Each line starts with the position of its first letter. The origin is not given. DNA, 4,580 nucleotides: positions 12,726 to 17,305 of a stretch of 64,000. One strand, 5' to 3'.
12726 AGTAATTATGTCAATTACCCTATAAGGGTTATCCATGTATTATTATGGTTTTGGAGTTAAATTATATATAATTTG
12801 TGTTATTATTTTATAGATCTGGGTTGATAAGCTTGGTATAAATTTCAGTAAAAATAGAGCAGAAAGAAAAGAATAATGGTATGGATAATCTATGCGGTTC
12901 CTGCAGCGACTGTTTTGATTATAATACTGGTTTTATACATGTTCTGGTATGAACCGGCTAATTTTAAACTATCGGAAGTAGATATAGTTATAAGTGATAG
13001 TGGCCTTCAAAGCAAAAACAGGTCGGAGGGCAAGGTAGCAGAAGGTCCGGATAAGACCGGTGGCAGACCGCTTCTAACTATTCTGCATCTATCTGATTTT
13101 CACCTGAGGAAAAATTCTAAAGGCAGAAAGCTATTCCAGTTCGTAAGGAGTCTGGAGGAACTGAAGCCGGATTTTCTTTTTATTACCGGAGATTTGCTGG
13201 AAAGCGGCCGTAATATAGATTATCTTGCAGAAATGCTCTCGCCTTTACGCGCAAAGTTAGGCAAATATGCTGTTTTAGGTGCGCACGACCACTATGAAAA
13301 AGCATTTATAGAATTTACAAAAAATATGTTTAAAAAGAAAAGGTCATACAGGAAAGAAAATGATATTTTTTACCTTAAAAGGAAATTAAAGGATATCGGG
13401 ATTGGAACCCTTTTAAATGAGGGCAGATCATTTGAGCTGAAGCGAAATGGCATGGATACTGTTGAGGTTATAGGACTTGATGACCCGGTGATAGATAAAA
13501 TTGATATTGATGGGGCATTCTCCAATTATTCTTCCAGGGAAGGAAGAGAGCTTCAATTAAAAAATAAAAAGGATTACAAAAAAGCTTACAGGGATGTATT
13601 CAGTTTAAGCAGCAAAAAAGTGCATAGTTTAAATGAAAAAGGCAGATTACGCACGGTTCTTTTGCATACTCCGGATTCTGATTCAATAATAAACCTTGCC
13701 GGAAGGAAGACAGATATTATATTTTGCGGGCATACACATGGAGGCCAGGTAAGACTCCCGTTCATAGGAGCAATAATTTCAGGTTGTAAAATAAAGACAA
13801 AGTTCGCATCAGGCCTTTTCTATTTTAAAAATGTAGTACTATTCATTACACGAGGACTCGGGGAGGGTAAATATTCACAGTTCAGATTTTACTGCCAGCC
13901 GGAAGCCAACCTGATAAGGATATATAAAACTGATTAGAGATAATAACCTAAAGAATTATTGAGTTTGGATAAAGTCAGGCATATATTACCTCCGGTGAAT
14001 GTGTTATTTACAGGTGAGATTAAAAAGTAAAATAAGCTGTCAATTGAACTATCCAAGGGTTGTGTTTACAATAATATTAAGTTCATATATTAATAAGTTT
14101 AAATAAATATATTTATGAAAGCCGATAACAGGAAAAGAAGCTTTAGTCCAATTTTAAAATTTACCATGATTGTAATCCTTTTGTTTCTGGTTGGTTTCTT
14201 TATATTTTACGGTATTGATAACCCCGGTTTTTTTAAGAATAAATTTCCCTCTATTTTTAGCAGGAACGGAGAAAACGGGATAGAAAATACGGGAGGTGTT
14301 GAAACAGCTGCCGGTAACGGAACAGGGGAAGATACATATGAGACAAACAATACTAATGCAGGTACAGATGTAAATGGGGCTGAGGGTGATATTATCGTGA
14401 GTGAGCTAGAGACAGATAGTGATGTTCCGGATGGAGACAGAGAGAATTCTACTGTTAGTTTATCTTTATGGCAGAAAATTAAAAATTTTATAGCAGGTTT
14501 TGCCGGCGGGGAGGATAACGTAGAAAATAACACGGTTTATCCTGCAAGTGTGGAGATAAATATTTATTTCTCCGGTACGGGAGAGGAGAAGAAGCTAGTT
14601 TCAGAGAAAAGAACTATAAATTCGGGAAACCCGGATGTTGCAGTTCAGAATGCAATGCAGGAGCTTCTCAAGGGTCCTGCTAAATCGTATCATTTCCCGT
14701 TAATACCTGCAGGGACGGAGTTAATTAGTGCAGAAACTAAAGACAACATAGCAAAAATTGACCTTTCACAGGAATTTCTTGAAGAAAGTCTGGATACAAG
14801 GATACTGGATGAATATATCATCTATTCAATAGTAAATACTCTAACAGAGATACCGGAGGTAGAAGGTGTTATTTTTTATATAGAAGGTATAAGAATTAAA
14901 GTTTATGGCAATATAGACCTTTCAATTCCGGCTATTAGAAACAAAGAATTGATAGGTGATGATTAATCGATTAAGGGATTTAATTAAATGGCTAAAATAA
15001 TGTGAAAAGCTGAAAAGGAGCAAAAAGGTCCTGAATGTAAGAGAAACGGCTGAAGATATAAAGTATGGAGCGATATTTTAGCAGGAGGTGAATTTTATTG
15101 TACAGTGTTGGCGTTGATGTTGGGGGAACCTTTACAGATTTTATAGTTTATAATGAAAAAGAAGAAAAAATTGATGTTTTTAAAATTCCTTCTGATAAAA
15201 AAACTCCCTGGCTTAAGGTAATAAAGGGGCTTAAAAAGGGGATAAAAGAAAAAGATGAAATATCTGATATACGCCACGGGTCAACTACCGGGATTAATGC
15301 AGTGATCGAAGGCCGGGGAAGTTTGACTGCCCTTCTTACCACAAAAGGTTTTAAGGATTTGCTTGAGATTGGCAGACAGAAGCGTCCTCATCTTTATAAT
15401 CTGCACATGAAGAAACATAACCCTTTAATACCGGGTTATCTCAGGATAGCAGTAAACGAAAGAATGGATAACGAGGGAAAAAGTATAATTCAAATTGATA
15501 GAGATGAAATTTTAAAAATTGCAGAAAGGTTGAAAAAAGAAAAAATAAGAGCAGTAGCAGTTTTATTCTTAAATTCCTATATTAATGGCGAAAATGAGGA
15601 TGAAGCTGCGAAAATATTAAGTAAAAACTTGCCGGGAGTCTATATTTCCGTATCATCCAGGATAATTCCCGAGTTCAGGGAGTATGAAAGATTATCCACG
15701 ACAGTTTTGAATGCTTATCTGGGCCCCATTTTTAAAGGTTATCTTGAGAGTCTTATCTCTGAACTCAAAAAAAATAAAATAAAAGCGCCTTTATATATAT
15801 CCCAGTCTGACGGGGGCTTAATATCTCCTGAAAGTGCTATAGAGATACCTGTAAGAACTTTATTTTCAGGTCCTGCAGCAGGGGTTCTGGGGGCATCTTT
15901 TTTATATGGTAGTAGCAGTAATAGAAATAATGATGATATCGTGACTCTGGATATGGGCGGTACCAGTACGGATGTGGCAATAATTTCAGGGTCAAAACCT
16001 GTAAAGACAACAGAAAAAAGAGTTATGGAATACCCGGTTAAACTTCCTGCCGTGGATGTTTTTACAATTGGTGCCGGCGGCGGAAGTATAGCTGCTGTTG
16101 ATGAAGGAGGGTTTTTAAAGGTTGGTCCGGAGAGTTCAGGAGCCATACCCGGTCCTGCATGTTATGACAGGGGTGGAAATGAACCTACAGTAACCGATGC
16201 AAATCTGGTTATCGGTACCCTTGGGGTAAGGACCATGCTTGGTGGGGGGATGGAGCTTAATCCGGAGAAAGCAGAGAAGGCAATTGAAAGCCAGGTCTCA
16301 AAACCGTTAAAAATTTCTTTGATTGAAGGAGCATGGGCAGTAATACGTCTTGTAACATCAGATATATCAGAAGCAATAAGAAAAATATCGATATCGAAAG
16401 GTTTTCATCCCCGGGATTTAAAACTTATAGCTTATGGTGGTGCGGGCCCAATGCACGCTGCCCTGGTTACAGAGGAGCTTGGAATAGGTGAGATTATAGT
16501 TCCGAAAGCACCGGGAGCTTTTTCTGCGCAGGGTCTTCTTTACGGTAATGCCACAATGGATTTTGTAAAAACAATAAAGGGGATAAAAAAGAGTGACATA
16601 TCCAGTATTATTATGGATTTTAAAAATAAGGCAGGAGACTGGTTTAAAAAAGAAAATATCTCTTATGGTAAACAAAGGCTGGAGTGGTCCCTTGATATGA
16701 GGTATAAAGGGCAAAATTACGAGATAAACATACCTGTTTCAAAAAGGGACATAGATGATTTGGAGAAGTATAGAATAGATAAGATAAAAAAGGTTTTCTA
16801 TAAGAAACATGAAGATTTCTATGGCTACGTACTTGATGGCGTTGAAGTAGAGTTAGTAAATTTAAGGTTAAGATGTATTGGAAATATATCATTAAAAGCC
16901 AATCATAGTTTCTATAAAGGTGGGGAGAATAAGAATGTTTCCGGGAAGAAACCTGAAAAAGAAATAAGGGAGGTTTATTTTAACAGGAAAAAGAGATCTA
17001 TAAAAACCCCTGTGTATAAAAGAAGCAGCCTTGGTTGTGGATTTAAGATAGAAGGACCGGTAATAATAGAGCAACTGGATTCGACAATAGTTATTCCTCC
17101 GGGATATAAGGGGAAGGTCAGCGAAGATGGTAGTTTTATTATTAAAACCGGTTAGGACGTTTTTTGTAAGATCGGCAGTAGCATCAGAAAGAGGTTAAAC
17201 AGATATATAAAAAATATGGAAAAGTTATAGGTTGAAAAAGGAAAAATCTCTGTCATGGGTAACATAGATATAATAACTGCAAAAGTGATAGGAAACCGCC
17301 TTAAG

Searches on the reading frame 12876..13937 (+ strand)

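Call 65: search_protein_families(library=pfam, proteins=[window:12876-13937:+], max_evalue=0.00001)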
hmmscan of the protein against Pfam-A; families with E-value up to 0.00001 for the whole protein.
window:12876-13937:+ (353 aa): 2 families
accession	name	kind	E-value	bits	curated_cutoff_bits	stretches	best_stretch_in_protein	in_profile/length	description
PF00149.33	Metallophos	-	6.9e-13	49.9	21.5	1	68-289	2-190/191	Calcineurin-like phosphoesterase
PF12850.12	Metallophos_2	-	8.1e-06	26.4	27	0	68-147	2-60/154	Calcineurin-like phosphoesterase superfamily domain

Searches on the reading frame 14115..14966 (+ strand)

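Call 65: search_protein_families(library=pfam, proteins=[window:14115-14966:+], max_evalue=0.00001)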
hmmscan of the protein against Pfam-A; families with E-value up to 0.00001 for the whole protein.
window:14115-14966:+ (283 aa): 1 family
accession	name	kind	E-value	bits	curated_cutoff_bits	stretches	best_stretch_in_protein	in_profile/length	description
PF10646.14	Germane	-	1e-21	78.1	23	1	150-259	2-114/117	Sporulation and spore germination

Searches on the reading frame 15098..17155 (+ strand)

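Call 65: search_protein_families(library=pfam, proteins=[window:15098-17155:+], max_evalue=0.00001)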
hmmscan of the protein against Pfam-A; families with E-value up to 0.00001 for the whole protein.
window:15098-17155:+ (685 aa): 3 families
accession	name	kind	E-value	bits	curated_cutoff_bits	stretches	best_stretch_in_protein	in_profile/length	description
PF01968.24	Hydantoinase_A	-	8.9e-87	291.4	22.9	1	198-482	1-284/291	Hydantoinase/oxoprolinase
PF05378.19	Hydant_A_N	-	1.6e-49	168.5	25.2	1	4-176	2-174/176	Hydantoinase/oxoprolinase N-terminal region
PF19278.4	Hydant_A_C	-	5.1e-10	39.5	21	1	499-673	12-181/193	Hydantoinase/oxoprolinase C-terminal domain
